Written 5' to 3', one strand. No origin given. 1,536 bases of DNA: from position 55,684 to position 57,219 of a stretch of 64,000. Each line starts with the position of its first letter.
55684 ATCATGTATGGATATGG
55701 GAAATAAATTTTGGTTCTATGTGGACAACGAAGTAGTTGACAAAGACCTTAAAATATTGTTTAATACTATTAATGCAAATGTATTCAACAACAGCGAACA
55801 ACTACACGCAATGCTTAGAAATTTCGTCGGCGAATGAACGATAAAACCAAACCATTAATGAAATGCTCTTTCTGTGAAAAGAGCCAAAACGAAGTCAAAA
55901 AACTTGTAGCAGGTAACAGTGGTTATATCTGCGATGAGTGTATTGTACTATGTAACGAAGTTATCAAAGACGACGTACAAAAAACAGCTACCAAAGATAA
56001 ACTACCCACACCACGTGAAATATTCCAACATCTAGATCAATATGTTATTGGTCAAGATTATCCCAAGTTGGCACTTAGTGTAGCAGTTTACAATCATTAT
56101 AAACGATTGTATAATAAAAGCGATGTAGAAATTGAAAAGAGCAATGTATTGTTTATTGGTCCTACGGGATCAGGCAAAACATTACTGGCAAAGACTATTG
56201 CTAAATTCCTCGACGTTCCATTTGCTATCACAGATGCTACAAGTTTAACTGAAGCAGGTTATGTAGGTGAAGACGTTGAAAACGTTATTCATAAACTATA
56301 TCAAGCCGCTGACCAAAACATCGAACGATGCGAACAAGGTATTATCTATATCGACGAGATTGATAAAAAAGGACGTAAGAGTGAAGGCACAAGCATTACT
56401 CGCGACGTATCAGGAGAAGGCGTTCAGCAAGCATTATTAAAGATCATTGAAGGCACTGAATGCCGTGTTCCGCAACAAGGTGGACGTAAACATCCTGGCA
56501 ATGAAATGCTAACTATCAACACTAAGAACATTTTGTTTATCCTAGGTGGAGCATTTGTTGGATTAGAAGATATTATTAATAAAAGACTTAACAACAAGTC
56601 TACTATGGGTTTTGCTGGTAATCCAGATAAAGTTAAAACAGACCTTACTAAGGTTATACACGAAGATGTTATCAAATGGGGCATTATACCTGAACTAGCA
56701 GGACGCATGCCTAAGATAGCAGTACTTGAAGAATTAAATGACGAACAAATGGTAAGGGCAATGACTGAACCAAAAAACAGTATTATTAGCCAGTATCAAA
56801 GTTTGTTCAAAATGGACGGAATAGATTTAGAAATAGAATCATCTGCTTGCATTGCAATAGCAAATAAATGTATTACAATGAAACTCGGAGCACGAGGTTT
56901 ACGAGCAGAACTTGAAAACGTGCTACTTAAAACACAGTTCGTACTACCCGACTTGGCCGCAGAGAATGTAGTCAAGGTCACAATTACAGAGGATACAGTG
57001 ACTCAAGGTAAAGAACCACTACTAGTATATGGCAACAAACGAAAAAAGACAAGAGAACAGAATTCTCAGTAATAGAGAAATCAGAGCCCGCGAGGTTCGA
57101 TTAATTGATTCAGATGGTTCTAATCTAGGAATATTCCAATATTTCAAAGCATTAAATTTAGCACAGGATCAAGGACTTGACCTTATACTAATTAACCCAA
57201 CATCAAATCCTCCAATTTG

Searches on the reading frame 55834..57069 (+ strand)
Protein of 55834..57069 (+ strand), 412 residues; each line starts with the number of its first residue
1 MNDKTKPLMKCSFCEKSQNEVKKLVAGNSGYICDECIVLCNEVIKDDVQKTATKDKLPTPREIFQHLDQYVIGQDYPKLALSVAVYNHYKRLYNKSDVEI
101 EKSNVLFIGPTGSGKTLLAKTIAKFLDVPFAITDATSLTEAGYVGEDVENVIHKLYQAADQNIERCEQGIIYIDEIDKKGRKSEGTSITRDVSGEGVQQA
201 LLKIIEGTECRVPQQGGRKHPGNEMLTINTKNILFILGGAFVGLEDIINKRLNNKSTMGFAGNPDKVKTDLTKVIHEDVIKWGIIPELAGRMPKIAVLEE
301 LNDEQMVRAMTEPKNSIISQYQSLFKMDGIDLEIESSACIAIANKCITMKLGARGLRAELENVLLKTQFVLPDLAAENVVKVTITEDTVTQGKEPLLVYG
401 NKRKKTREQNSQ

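Call 10: search_protein_families(library=phrogs, proteins=[window:55834-57069:+], max_evalue=0.00001)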
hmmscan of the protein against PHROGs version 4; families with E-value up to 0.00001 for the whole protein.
window:55834-57069:+ (412 aa): 12 families
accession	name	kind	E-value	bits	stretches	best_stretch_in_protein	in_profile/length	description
phrog_4339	-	unknown function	2.5e-97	328.3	2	162-410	351-546/552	-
phrog_5534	-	unknown function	7.4e-17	62.5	1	91-253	17-166/273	-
phrog_6797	-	unknown function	6.2e-15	56.3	1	6-50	61-105/107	-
phrog_4871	-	other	2.2e-12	47.2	0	61-127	458-521/764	ATP-dependent protease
phrog_3757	-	unknown function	2.3e-09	38.1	1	86-177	112-194/367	-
phrog_30773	-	unknown function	1.1e-08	34.9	1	93-184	188-272/666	-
phrog_12435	-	other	1.8e-08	35.2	1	10-47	7-44/65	protease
phrog_10401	-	other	2.7e-08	34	1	93-178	448-529/667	ATPase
phrog_8638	-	unknown function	9e-08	32.1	1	105-179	308-376/568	-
phrog_9172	-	unknown function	1e-07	32.2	1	65-192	69-193/509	-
phrog_168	-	DNA, RNA and nucleotide metabolism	7.8e-07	30.1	1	102-184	42-117/314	clamp loader of DNA polymerase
phrog_5846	-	DNA, RNA and nucleotide metabolism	5.9e-06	26.8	0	71-177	18-104/380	clamp loader of DNA polymerase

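Call 77: search_dna_similar(query=window:55834-57069:+, collection=phages, mode=protein, max_rows=12)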
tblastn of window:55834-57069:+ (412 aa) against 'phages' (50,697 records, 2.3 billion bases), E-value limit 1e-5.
Records with a match: 249; places in all: 249; records where one place covers at least 80% of the query: 59.
Best place of each record, by identity: 60-80% 4; <60% 245.
By first word of the organism name: Pseudomonas 63; Erwinia 53; Bacteriophage 31; Salmonella 19; Prevotella 15; Escherichia 10; Listeria 10; Proteus 10; Vibrio 7; Enterococcus 4; and 15 more.
By host as written in the record: - 45; Erwinia amylovora 30; Pseudomonas aeruginosa 24; Prevotella sp. 15; Erwinia amylovora ATCC 29780 15; Pseudomonas aeruginosa PAO1 12; Listeria monocytogenes 10; Pseudomonas aeruginosa ATCC 27853 7; and 57 more.
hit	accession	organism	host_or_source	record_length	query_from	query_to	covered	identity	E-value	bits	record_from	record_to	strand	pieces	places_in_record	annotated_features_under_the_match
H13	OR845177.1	Escherichia phage EC22.5-2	Escherichia coli ATCC 25922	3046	1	400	97%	54.4%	5e-146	445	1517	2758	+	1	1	record has no annotation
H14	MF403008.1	Agrobacterium phage Atu_ph07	Agrobacterium tumefaciens C58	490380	1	403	98%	53.8%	5e-135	432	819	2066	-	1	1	ATP-dependent Clp protease ATP-binding subunit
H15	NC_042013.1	Agrobacterium phage Atu_ph07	Agrobacterium tumefaciens C58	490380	1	403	98%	53.8%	5e-135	432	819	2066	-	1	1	ATP-dependent Clp protease ATP-binding subunit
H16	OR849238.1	Listeria phage LM 4-14-1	Listeria monocytogenes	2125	2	406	98%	53.5%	4e-146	436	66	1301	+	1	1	record has no annotation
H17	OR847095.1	Listeria phage LM 4-11-1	Listeria monocytogenes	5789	2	406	98%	53.5%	5e-137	436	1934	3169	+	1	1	record has no annotation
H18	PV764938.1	Sinorhizobium phage Phosso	Sinohrizobium meliloti NRRL L-50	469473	1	400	97%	54.1%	8e-140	446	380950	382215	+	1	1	ATP-dependent Clp protease ATP-binding subunit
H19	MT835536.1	Bacteriophage sp.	human fecal samples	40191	9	411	98%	53.7%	2e-129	416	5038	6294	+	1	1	record has no annotation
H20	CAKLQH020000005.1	Acinetobacter phage MD-2021a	not known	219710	1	404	98%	53.2%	1e-130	419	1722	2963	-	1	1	clpX: ATP-dependent specificity component of ClpP serine protease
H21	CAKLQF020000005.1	Acinetobacter phage MD-2021a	not known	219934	1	404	98%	53.2%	1e-130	419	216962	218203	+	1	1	clpX: ATP-dependent specificity component of ClpP serine protease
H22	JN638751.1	Bacillus phage G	Bacillus megaterium str. ATCC 43725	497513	9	407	97%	53.7%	1e-129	417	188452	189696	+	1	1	258: gp258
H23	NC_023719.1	Bacillus phage G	Bacillus megaterium str. ATCC 43725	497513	9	407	97%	53.7%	1e-129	417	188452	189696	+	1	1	258: gp258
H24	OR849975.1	Staphylococcus phage SA 1298 Kay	Staphylococcus aureus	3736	9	397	94%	54.5%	8e-137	426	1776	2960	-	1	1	record has no annotation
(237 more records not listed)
